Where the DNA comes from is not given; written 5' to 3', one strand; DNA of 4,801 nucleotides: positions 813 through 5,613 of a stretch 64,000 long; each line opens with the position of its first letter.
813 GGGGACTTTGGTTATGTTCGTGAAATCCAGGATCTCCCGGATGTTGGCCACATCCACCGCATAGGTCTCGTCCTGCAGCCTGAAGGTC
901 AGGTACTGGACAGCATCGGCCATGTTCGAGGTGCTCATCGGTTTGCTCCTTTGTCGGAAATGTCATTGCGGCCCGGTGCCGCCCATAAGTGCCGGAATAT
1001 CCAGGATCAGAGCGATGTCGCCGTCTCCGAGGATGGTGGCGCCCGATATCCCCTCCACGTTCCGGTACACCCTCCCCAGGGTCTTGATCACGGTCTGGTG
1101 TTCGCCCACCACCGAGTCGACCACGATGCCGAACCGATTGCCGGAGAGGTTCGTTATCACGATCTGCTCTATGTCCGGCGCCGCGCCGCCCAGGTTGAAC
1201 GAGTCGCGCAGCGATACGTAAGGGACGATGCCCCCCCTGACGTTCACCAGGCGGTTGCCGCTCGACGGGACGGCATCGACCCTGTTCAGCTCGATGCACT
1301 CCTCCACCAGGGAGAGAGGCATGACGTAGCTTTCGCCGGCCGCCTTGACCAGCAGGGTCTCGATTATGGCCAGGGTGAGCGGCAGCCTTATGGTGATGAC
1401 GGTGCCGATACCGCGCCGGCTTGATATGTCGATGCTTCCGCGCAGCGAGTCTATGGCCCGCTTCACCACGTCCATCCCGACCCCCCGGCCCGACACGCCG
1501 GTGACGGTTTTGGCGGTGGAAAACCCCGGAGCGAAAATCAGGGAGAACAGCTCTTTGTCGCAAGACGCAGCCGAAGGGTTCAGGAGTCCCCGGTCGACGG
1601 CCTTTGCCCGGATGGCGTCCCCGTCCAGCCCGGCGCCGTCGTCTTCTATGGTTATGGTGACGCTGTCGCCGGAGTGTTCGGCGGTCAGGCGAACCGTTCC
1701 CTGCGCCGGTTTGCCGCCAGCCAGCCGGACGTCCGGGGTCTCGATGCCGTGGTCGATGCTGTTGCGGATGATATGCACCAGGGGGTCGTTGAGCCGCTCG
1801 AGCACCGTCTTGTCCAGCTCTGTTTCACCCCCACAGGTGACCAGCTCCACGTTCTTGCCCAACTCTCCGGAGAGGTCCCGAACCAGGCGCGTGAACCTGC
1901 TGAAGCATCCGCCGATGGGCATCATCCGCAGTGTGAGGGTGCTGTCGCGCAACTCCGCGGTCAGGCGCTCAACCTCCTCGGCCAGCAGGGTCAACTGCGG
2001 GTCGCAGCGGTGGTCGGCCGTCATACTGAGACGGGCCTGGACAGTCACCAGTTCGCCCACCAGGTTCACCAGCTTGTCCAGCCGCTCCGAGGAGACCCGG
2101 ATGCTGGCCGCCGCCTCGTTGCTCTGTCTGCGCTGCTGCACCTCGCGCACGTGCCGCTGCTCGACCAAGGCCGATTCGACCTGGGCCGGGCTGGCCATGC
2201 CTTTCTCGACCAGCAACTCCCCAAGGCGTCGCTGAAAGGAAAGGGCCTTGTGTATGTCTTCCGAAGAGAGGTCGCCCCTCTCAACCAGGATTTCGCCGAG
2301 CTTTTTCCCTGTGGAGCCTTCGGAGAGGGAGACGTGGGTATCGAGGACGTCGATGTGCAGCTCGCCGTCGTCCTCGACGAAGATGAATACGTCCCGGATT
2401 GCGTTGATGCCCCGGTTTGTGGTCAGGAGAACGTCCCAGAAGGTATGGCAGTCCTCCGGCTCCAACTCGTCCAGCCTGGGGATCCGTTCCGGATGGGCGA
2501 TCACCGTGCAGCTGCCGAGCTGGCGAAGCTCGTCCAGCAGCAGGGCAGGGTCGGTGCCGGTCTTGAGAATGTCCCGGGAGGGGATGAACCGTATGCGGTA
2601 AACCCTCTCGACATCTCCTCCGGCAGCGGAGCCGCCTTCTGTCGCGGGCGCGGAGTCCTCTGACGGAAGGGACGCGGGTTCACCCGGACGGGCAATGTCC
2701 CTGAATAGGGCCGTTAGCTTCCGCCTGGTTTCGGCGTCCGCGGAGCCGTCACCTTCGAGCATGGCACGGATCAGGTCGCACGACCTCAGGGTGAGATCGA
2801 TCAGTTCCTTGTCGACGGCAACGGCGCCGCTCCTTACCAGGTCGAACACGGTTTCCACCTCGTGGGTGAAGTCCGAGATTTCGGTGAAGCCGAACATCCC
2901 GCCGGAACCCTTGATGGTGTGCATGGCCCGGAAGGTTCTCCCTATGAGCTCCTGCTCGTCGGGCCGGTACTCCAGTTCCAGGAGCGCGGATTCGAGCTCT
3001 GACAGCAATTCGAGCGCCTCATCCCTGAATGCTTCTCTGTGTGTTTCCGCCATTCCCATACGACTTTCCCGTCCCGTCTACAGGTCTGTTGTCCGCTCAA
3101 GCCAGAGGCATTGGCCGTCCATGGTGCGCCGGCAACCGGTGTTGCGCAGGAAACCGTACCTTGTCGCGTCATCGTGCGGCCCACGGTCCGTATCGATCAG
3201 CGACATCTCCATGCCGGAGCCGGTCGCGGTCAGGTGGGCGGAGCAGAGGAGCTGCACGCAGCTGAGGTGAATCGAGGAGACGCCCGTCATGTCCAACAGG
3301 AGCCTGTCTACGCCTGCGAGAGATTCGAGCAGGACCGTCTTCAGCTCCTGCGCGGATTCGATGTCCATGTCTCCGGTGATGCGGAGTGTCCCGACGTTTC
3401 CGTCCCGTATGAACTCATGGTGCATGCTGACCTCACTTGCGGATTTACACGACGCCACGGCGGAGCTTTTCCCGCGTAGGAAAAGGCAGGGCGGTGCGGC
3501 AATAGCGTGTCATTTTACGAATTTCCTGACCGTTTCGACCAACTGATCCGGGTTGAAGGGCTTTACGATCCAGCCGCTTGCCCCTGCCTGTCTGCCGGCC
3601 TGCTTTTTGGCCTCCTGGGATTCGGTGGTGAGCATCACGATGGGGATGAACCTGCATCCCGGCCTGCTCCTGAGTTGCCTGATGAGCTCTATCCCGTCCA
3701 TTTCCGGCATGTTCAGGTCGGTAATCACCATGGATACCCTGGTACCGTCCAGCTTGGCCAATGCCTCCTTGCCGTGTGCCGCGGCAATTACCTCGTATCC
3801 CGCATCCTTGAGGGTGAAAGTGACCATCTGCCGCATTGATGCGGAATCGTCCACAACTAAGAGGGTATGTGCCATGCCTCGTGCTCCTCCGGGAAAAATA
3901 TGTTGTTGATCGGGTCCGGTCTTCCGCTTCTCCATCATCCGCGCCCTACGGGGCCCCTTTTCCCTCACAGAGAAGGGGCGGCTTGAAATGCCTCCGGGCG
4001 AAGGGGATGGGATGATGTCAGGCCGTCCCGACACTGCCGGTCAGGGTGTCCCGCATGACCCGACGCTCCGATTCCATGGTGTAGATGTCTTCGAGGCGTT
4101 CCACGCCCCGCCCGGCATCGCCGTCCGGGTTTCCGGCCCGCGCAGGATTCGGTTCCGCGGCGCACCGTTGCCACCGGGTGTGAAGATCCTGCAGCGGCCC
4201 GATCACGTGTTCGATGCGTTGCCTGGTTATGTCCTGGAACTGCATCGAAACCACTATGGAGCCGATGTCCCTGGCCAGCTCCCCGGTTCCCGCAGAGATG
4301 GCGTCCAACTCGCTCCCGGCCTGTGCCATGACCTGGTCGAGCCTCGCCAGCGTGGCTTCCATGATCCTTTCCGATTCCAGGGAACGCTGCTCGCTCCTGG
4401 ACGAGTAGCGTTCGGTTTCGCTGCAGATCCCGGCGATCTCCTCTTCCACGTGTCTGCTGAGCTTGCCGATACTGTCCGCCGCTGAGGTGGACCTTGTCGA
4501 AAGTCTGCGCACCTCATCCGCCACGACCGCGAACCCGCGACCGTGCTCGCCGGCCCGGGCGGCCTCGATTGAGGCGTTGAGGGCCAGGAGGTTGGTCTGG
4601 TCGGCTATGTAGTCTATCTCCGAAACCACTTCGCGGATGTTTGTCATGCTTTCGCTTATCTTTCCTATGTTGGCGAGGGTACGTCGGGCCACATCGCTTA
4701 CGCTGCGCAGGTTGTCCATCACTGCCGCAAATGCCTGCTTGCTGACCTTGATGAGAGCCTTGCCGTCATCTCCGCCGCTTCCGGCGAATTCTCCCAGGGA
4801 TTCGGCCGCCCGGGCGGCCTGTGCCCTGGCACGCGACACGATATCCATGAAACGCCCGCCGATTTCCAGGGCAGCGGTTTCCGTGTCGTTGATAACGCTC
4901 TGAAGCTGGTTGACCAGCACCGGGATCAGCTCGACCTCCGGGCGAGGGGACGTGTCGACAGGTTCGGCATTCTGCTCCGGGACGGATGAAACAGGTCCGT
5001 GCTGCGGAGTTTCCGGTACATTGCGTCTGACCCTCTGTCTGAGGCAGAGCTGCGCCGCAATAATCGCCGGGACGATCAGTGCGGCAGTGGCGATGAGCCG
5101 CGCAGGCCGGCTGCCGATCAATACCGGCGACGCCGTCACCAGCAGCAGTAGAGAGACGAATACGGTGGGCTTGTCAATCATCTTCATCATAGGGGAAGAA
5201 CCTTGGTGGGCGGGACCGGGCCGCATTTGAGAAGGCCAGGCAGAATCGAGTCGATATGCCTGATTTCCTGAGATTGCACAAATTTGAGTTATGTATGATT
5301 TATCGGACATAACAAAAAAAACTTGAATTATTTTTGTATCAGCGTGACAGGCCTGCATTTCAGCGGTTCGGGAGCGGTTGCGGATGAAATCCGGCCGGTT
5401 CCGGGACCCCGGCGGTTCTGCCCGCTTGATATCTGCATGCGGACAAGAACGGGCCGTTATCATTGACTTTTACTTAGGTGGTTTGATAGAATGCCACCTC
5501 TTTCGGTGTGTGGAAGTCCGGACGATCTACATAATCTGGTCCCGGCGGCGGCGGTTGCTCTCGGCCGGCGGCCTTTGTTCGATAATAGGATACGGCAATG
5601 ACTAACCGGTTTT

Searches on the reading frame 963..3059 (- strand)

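Call 33: search_protein_families(library=pfam, proteins=[window:963-3059:-], max_evalue=0.001)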
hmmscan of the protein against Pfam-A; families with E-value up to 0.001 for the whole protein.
window:963-3059:- (698 aa): 4 families
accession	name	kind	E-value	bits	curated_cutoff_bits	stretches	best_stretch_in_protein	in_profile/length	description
PF01584.24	CheW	-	3.3e-29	101.7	23.5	1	568-692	2-134/138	CheW-like domain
PF02518.31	HATPase_c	-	6.1e-19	68.9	26.4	1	425-562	4-110/111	Histidine kinase-, DNA gyrase B-, and HSP90-like ATPase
PF01627.28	Hpt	-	2.2e-16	60.3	24.6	1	9-101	4-78/84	Hpt domain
PF02895.20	H-kinase_dim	-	1.4e-10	41.9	23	1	318-374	2-65/68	Signal transducing histidine kinase, homodimeric domain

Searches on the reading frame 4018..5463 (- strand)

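Call 33: search_protein_families(library=pfam, proteins=[window:4018-5463:-], max_evalue=0.001)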
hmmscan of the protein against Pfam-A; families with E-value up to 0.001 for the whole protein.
window:4018-5463:- (481 aa): 1 family
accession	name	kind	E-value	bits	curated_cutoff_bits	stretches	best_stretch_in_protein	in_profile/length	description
PF00015.26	MCPsignal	-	1.5e-31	110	34.6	1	260-407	19-165/172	Methyl-accepting chemotaxis protein (MCP) signalling domain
